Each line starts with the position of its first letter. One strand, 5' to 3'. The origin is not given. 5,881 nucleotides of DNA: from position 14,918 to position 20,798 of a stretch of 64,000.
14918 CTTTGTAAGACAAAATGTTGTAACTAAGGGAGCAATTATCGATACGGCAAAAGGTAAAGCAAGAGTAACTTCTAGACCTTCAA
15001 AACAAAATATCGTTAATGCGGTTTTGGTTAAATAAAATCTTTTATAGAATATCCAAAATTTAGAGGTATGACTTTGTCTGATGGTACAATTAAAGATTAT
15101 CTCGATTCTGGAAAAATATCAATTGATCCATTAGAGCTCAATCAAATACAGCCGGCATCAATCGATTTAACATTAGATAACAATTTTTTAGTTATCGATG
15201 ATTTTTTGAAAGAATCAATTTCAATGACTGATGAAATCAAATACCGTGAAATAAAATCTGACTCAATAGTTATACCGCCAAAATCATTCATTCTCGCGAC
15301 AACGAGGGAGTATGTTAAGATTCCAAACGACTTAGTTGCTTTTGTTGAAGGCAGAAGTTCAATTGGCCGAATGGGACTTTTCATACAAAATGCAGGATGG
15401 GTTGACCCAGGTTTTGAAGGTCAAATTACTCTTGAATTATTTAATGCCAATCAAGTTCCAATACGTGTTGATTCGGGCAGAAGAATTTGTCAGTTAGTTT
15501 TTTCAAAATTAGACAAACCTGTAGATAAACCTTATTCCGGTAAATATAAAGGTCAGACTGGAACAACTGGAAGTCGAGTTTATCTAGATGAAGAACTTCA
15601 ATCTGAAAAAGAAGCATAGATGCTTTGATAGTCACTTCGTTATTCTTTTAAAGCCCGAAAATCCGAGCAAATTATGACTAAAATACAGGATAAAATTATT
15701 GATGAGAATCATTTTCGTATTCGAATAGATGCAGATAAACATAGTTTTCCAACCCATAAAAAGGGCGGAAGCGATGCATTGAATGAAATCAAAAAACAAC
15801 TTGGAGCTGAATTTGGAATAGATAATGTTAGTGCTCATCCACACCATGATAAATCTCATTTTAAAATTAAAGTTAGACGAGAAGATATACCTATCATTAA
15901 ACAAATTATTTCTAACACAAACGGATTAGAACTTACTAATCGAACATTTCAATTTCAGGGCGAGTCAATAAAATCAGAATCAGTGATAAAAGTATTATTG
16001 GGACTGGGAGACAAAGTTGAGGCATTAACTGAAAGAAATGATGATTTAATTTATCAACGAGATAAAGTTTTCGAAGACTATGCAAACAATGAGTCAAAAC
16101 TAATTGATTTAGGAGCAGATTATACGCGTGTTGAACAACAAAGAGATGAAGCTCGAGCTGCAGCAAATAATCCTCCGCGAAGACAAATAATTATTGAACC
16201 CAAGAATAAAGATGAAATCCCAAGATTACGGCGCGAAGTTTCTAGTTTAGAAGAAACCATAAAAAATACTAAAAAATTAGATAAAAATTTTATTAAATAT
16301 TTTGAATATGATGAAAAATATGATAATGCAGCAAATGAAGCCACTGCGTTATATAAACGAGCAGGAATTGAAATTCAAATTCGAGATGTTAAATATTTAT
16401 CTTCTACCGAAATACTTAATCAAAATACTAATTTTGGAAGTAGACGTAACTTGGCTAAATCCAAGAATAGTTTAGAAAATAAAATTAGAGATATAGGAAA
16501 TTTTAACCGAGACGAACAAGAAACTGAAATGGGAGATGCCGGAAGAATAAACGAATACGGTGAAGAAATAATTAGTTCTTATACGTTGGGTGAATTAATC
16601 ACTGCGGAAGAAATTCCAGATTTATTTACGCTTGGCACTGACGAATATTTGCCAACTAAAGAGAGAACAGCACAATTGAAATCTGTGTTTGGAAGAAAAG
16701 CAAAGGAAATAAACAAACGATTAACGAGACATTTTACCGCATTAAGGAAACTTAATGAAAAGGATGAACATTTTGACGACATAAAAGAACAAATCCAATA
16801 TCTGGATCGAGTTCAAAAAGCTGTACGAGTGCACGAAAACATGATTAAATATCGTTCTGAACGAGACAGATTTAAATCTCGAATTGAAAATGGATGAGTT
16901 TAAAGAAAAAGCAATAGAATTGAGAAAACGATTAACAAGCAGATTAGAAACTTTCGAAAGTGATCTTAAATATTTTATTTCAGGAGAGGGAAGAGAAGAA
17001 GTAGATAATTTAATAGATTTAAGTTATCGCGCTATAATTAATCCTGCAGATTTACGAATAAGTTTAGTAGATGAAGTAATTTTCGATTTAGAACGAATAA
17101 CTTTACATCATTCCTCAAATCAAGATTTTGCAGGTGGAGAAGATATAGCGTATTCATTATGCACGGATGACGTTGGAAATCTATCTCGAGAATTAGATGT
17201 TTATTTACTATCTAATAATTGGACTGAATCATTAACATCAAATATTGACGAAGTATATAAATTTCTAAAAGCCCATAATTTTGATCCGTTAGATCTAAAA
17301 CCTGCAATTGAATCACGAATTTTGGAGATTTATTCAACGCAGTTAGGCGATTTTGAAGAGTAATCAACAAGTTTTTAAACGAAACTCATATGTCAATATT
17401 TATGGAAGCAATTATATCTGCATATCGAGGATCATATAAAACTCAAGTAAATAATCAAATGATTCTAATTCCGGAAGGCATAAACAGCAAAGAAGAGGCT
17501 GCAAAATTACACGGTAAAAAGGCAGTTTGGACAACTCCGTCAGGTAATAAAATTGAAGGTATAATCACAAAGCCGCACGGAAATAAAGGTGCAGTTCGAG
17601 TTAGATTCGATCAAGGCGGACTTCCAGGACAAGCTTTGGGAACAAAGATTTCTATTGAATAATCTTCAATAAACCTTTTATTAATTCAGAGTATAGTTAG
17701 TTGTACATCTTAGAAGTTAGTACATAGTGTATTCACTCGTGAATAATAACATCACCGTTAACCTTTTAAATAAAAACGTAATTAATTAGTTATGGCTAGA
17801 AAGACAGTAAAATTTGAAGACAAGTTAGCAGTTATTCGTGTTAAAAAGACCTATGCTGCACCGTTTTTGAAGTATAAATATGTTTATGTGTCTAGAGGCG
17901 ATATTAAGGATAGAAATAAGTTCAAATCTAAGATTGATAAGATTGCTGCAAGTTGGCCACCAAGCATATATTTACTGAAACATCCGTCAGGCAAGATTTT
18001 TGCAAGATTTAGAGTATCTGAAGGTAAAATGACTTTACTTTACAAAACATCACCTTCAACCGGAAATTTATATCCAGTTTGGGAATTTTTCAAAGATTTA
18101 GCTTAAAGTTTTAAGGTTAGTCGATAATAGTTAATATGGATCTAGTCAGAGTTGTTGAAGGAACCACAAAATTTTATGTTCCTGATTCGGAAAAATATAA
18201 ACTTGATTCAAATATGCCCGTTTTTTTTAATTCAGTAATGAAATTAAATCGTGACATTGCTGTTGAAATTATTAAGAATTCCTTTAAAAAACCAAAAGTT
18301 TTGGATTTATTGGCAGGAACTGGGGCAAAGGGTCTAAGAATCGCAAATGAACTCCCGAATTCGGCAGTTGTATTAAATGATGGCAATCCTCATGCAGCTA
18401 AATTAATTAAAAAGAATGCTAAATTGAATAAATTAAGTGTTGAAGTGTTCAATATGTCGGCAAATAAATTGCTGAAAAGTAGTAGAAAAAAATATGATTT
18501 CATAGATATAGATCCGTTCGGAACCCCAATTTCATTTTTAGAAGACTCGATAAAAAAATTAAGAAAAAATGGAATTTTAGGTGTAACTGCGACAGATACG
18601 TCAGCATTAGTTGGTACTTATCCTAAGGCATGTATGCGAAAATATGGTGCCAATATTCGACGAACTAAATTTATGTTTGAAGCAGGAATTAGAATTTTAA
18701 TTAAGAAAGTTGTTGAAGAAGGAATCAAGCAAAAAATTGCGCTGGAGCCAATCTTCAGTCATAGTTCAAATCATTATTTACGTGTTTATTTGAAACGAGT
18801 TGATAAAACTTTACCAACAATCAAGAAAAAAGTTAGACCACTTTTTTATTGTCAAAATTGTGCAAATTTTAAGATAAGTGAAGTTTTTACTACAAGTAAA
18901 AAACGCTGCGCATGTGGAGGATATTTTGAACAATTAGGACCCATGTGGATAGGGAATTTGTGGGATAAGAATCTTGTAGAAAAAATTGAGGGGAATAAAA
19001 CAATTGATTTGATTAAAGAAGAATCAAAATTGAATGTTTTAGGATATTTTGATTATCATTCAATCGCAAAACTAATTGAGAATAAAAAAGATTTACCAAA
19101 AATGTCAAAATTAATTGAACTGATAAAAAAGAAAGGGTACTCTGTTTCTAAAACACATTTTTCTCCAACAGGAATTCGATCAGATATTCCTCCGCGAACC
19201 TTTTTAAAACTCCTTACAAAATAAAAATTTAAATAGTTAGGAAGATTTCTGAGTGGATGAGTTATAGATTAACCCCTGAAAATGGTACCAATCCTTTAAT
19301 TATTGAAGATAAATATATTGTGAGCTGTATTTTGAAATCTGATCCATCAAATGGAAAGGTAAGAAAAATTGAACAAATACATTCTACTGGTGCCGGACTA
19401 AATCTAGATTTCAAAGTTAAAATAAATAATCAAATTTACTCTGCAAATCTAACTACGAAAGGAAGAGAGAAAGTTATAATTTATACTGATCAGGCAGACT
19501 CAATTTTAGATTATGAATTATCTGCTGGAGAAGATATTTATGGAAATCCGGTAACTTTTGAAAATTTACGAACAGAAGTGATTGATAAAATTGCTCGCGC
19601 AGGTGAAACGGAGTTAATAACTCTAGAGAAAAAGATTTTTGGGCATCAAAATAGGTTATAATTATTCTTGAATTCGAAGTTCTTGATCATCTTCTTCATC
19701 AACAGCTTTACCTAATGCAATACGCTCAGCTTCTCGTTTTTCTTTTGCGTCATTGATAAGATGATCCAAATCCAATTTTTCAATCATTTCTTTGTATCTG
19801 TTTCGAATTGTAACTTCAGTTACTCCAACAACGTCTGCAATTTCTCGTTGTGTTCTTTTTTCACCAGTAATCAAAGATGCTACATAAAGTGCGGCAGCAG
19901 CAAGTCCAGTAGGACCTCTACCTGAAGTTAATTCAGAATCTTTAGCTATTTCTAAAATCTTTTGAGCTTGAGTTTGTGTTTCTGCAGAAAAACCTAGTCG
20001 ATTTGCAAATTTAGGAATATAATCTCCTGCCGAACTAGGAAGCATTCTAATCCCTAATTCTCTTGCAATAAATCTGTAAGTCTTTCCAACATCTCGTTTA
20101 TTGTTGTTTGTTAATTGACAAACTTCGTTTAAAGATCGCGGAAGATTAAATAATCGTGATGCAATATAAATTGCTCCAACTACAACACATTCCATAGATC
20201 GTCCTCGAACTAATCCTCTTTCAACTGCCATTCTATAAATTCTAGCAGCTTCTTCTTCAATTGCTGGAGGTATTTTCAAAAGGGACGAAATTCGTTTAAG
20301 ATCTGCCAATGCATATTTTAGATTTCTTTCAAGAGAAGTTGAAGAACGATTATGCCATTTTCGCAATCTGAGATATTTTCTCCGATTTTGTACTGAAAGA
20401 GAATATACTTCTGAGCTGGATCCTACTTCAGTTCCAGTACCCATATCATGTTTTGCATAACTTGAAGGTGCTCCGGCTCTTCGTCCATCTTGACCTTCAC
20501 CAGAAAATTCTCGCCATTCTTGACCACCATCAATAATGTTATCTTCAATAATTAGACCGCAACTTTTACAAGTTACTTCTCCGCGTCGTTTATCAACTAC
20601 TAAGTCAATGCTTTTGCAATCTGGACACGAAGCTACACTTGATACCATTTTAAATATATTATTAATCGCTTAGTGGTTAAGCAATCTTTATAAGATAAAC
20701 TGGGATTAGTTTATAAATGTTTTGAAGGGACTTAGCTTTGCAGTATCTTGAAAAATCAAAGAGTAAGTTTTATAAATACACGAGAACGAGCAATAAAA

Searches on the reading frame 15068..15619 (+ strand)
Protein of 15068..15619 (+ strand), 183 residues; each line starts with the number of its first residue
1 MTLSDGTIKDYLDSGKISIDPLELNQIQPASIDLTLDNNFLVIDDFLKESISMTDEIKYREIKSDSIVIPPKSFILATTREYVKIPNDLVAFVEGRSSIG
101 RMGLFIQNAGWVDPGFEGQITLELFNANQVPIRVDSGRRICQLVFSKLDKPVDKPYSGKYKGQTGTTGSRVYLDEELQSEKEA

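Call 86: search_protein_families(library=pfam, proteins=[window:15068-15619:+], max_evalue=0.0001)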
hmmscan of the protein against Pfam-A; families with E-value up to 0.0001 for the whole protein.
window:15068-15619:+ (183 aa): 4 families
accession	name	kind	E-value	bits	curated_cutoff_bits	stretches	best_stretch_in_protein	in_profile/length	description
PF22769.1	DCD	-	7.3e-49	166.2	27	1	3-147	2-152/153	dCTP deaminase-like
PF00692.24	dUTPase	-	2e-12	47.5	22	1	66-151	23-107/129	dUTPase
PF06559.16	DCD_N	-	6.5e-11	42.8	21.4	1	3-146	5-161/164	2'-deoxycytidine 5'-triphosphate deaminase (DCD) N-terminal domain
PF22569.1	DCD_C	-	2.3e-07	30.8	22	1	57-159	70-176/192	2'-deoxycytidine 5'-triphosphate deaminase (DCD), C-terminal domain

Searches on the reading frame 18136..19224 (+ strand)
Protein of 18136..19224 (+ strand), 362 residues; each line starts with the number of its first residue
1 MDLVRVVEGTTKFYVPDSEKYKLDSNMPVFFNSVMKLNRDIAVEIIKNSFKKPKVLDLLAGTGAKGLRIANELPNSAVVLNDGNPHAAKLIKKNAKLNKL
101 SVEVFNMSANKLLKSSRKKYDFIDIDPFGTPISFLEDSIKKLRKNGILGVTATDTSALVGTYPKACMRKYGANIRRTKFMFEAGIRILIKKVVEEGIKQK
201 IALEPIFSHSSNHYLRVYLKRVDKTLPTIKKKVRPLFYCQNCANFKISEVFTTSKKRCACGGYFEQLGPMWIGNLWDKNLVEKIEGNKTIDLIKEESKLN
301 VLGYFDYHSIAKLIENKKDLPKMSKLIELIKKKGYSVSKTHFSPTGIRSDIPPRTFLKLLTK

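Call 86: search_protein_families(library=pfam, proteins=[window:18136-19224:+], max_evalue=0.0001)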
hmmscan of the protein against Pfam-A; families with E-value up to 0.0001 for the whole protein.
window:18136-19224:+ (362 aa): 7 families
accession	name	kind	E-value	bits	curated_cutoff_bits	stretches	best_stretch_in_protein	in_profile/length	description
PF02005.22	TRM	-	7.4e-89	299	27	1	9-359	1-374/376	N2,N2-dimethylguanosine tRNA methyltransferase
PF02475.24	TRM5-TYW2_MTfase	-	1.2e-08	35.5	28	1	43-151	28-136/164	TRM5/TYW2 methyltransferase domain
PF03602.21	Cons_hypoth95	-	4.4e-08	33.4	24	1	43-149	33-143/182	Conserved hypothetical protein 95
PF05175.20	MTS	-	7.6e-08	32.6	23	1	38-126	19-105/170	Methyltransferase small domain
PF13847.12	Methyltransf_31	-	2.6e-06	27.6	27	1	52-154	4-113/145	Methyltransferase domain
PF10294.15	Methyltransf_16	-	3.6e-06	27.3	21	1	37-103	32-99/174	Lysine methyltransferase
PF13649.12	Methyltransf_25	-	8.4e-05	23.6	27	0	55-123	1-68/97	Methyltransferase domain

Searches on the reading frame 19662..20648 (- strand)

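Call 86: search_protein_families(library=pfam, proteins=[window:19662-20648:-], max_evalue=0.0001)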
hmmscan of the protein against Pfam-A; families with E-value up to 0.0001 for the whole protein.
window:19662-20648:- (328 aa): 3 families
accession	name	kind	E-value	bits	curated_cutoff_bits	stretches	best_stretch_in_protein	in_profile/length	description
PF00382.24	TFIIB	-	5.7e-44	148.5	23.6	2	205-290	6-91/92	Transcription factor TFIIB repeat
PF08271.17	Zn_Ribbon_TF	-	2.7e-16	59.3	29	1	8-48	3-43/43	TFIIB zinc-binding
PF04545.22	Sigma70_r4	-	1.6e-05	24.7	24.1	0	262-292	18-48/50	Sigma-70, region 4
